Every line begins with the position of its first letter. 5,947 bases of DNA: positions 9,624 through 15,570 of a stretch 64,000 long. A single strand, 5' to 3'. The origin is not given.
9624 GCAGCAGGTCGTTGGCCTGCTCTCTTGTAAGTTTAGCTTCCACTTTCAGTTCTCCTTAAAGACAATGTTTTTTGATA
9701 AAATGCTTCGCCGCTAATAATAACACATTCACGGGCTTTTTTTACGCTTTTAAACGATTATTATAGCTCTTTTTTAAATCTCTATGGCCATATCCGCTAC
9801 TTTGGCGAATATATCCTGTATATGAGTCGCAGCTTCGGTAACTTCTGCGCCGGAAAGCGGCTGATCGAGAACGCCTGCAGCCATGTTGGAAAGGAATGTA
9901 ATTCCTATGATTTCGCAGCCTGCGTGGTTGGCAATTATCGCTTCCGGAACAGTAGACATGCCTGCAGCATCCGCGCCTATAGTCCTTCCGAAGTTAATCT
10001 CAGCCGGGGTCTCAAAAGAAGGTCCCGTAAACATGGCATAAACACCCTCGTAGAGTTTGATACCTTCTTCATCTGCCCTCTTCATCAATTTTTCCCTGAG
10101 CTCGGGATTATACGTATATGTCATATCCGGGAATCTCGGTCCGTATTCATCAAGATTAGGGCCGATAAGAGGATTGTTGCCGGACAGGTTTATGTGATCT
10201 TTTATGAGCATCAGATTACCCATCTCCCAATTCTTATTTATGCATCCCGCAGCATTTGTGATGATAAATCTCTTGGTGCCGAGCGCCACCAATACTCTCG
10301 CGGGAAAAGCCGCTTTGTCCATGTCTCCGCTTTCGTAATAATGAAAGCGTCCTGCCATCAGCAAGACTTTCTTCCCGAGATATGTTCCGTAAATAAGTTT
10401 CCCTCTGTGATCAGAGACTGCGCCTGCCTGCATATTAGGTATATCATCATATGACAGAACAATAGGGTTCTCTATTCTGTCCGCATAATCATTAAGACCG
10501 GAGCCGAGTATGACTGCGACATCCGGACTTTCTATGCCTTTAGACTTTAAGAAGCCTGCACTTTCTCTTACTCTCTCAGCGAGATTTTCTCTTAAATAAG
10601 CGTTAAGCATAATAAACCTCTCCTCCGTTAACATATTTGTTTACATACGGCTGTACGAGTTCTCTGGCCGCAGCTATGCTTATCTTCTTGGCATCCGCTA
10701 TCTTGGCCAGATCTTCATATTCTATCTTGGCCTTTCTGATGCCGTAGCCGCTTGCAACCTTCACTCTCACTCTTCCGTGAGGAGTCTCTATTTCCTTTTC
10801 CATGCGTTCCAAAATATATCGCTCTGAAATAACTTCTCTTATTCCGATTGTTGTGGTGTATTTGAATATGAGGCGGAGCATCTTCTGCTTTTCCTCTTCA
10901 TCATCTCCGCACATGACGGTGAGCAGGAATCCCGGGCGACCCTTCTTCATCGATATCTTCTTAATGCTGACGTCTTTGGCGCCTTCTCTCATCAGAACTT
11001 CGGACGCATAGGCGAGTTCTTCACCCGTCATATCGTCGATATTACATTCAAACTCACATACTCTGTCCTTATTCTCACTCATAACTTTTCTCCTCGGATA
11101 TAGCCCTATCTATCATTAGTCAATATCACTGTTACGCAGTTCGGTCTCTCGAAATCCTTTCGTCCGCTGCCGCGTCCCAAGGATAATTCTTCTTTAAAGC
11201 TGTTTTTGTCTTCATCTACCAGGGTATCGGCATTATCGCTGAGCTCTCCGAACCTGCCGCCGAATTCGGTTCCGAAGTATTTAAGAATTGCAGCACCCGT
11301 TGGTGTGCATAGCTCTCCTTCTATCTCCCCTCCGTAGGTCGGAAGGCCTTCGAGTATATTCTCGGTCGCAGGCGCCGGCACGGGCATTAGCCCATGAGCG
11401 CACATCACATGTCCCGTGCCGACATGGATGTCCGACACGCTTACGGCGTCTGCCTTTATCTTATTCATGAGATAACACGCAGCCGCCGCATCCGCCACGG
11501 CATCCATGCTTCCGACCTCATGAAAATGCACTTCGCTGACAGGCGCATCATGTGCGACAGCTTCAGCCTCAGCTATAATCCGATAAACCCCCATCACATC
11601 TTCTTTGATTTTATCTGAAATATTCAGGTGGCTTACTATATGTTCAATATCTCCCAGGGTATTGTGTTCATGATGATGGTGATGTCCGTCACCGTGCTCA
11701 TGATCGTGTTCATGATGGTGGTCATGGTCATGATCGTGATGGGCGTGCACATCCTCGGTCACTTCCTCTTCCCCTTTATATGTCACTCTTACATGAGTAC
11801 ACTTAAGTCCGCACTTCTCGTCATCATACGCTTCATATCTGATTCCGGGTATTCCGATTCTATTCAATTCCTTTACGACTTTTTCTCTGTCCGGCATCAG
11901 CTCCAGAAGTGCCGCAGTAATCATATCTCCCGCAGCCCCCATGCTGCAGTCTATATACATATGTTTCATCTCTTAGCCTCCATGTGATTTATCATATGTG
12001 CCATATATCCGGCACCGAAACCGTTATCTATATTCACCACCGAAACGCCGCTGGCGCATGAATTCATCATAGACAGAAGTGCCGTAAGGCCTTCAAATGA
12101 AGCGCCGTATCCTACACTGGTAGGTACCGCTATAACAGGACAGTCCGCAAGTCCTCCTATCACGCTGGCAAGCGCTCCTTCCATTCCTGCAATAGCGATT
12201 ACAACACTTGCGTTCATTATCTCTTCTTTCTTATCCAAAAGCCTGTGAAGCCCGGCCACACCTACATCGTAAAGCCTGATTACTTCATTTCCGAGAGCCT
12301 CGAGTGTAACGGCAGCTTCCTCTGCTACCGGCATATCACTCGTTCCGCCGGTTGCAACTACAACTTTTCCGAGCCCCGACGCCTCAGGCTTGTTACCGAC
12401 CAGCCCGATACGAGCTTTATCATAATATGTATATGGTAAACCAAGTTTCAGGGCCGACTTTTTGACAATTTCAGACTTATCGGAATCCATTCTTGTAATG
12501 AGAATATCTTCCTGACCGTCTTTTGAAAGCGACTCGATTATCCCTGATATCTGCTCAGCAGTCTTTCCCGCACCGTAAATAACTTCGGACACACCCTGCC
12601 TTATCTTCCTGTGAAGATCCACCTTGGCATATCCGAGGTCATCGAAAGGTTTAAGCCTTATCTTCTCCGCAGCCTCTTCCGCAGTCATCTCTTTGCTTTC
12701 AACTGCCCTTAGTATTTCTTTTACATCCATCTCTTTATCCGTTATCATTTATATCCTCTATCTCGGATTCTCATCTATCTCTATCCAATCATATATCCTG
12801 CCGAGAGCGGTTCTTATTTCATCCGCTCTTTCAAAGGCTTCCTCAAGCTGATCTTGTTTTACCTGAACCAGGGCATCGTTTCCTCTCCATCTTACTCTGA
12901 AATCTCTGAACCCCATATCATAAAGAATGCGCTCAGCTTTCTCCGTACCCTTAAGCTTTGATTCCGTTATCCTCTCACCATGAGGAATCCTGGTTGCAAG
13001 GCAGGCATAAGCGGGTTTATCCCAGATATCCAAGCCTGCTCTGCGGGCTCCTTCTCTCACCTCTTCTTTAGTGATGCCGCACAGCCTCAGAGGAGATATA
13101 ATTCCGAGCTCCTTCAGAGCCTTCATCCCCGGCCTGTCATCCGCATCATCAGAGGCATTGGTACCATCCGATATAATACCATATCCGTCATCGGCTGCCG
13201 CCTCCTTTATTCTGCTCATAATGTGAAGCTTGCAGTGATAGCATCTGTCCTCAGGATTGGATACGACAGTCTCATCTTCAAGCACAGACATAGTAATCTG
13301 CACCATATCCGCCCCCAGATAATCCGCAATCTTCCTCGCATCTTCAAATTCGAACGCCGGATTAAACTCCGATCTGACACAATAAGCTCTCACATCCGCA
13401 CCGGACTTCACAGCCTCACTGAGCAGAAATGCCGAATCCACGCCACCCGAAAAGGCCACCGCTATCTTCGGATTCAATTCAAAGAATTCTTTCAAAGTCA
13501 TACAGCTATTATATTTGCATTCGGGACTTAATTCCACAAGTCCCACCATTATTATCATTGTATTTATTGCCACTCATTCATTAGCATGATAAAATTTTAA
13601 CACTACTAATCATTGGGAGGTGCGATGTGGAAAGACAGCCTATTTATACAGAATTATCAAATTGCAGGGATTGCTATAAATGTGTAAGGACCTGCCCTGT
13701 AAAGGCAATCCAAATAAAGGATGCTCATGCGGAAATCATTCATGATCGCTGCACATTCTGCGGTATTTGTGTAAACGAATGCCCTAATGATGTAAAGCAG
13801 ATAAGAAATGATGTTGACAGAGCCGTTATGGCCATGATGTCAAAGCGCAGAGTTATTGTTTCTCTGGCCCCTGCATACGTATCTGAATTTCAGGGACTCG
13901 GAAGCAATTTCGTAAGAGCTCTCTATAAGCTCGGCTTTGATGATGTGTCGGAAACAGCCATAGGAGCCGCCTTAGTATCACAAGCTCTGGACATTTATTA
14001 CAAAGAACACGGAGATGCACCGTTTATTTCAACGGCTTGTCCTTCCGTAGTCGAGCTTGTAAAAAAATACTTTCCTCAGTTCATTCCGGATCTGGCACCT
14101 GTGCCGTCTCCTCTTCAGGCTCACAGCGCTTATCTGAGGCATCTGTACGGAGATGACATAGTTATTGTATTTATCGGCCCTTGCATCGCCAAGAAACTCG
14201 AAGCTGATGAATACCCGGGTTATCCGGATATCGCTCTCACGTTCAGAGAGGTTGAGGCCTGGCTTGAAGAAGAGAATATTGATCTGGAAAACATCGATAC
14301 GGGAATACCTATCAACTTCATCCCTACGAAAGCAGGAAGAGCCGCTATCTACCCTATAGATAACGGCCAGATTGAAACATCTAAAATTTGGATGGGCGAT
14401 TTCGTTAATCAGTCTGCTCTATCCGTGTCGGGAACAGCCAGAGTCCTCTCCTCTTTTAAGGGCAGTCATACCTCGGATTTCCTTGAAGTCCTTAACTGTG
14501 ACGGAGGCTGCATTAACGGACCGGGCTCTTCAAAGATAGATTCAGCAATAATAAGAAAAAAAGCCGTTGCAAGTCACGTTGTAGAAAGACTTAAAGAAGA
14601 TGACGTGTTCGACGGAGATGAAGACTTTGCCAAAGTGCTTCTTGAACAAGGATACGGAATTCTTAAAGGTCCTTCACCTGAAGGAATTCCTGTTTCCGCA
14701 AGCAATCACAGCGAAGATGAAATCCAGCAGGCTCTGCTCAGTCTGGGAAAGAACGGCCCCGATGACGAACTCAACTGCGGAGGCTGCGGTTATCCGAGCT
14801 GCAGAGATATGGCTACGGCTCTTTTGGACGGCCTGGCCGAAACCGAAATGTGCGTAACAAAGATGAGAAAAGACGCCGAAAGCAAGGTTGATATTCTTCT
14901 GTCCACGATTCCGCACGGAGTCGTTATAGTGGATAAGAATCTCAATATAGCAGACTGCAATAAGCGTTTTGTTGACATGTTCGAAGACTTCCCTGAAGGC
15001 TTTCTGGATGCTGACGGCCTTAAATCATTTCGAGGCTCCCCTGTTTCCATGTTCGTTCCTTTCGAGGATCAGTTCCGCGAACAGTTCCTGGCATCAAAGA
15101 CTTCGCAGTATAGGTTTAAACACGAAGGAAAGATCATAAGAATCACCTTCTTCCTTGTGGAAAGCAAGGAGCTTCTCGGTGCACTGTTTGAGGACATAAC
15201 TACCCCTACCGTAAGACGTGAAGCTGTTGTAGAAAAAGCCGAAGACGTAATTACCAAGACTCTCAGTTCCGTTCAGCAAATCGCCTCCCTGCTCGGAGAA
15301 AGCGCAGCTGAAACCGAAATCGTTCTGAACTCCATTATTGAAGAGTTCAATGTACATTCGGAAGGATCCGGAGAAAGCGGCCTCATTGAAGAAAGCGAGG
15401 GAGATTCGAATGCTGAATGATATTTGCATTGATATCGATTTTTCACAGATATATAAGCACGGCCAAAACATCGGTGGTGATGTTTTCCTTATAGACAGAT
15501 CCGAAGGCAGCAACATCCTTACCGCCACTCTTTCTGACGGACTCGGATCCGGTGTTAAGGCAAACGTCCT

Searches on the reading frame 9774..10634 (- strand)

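Call 9: search_protein_families(library=ncbifam, max_evalue=1e-8, proteins=[window:9774-10634:-])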
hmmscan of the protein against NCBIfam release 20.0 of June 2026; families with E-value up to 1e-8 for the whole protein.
window:9774-10634:- (286 aa): 8 families
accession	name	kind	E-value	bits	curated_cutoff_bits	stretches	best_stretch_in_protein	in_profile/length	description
NF006054.0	PRK08202.1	equivalog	4.8e-99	331.3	218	1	18-279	4-266/274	purine-nucleoside phosphorylase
TIGR01700.1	PNPH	equivalog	4.4e-88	294.9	293.35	1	38-283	1-247/249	purine nucleoside phosphorylase I, inosine and guanosine-specific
TIGR01697.1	PNPH-PUNA-XAPA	subfamily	1.4e-87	293.2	197.1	1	38-280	1-242/247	inosine/guanosine/xanthosine phosphorylase family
TIGR01698.1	PUNP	equivalog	1.3e-71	240.9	302.6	1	38-277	1-238/245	purine-nucleoside phosphorylase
TIGR01699.1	XAPA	equivalog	9.1e-58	195.7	370.9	1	39-278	2-241/248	xanthosine phosphorylase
TIGR01694.1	MTAP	equivalog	1.4e-19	70.5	274.85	1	40-283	3-237/240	S-methyl-5'-thioadenosine phosphorylase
NF006599.0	PRK09136.1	equivalog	7.3e-19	67.9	223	1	77-276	34-233/247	S-methyl-5'-thioinosine phosphorylase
NF006334.0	PRK08564.1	equivalog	7.7e-12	44.9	382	1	35-272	6-235/267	S-methyl-5'-thioadenosine phosphorylase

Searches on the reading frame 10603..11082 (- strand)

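Call 9: search_protein_families(library=ncbifam, max_evalue=1e-8, proteins=[window:10603-11082:-])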
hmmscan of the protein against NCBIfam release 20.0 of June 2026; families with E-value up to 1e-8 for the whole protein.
window:10603-11082:- (159 aa): 1 family
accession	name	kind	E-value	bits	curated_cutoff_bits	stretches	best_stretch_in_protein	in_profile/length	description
NF052512.1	nickel_LarC2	equivalog_domain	1.8e-40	137.7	50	1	8-126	1-118/118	nickel pincer cofactor biosynthesis protein LarC2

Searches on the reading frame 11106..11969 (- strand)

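Call 9: search_protein_families(library=ncbifam, max_evalue=1e-8, proteins=[window:11106-11969:-])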
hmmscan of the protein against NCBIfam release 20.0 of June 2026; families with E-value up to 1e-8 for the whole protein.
window:11106-11969:- (287 aa): 1 family
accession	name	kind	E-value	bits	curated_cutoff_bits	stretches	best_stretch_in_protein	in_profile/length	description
TIGR00299.2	nickel_LarC1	equivalog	1.8e-48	164.4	90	1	104-282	2-164/165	nickel pincer cofactor biosynthesis protein LarC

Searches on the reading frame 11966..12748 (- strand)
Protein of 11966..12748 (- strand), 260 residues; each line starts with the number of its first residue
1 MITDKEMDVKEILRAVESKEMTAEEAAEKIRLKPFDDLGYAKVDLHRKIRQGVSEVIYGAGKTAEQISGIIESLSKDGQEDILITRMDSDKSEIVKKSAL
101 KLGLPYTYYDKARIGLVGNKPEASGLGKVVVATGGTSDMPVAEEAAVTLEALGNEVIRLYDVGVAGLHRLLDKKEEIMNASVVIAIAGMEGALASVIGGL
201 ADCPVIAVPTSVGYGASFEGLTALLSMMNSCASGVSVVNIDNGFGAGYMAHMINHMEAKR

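Call 9: search_protein_families(library=ncbifam, max_evalue=1e-8, proteins=[window:11966-12748:-])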
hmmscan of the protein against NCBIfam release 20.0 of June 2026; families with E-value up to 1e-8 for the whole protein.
window:11966-12748:- (260 aa): 2 families
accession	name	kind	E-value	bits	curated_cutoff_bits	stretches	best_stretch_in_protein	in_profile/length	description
NF033503.1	LarB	equivalog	9.8e-87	290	175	1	43-256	1-209/209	nickel pincer cofactor biosynthesis protein LarB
TIGR01162.1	purE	equivalog_domain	5.5e-12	45.5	149.6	1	129-253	1-125/156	5-(carboxyamino)imidazole ribonucleotide mutase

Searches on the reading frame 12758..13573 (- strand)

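Call 9: search_protein_families(library=ncbifam, max_evalue=1e-8, proteins=[window:12758-13573:-])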
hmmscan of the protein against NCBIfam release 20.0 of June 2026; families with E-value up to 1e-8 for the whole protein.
window:12758-13573:- (271 aa): 1 family
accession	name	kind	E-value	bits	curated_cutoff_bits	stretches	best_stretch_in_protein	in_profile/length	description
TIGR00268.2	TIGR00268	equivalog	9.8e-74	247.9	150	1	26-258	5-239/259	ATP-dependent sacrificial sulfur transferase LarE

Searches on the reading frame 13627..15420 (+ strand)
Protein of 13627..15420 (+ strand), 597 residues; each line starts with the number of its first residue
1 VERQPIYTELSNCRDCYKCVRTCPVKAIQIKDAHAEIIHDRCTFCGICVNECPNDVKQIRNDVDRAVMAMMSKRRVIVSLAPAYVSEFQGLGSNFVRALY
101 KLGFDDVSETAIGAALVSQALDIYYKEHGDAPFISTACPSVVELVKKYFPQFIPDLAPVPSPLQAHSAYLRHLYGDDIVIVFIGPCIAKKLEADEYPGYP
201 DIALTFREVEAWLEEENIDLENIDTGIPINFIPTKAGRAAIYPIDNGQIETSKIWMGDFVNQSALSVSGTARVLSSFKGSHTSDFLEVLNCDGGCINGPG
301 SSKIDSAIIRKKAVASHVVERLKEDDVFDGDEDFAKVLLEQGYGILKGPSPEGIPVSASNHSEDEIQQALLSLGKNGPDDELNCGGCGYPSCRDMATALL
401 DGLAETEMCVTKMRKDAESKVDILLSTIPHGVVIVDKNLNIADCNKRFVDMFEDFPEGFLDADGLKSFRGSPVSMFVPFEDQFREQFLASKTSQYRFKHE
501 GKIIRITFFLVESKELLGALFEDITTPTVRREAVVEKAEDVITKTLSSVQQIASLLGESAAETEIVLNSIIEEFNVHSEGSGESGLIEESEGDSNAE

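Call 9: search_protein_families(library=ncbifam, max_evalue=1e-8, proteins=[window:13627-15420:+])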
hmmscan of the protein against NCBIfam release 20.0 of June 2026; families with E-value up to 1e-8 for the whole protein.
window:13627-15420:+ (597 aa): 13 families
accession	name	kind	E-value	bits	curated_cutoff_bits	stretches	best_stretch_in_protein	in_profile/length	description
TIGR04105.1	FeFe_hydrog_B1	subfamily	2.3e-48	165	450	1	19-302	166-459/462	monomeric [FeFe] hydrogenase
TIGR02512.1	FeFe_hydrog_A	subfamily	1.3e-29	103.3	405.95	1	7-252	3-289/375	[FeFe] hydrogenase, group A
NF040763.1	FeFe_hydrog_A6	exception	1.5e-29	102.8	765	1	36-251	184-426/571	NADH-dependent [FeFe] hydrogenase, group A6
NF040762.1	Hydr_FeFe_Clost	exception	8.7e-25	87.3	900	1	40-264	187-438/572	ferredoxin hydrogenase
NF005506.0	PRK07118.1-5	equivalog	1.3e-13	51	388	1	12-65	217-270/279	Fe-S cluster domain-containing protein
TIGR01944.1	rnfB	subfamily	5.6e-12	45.6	68.7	0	7-66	109-169/190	RnfABCDGE type electron transport complex subunit B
NF041836.1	rnfB_Methano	equivalog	3.2e-11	43.2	445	0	12-59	217-264/265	Rnf electron transport complex subunit RnfB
NF003475.0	PRK05113.1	equivalog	8.8e-11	42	203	0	9-60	111-163/190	electron transport complex subunit RsxB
NF005503.0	PRK07118.1-2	equivalog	1.3e-10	41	252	0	15-69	142-196/292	RnfABCDGE type electron transport complex subunit B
NF006446.0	PRK08764.1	equivalog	4.2e-10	39.7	220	0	11-59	86-135/139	Rnf electron transport complex subunit RnfB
NF005505.0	PRK07118.1-4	equivalog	7.2e-10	38.8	378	0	12-58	217-263/265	Fe-S cluster domain-containing protein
NF005504.0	PRK07118.1-3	equivalog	7.6e-10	38.6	437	0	12-56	220-264/293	Fe-S cluster domain-containing protein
NF040770.1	hetero_SS_HdrA2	exception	4.3e-09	35.1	1100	1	10-73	576-639/777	CoB-CoM heterodisulfide reductase HdrA2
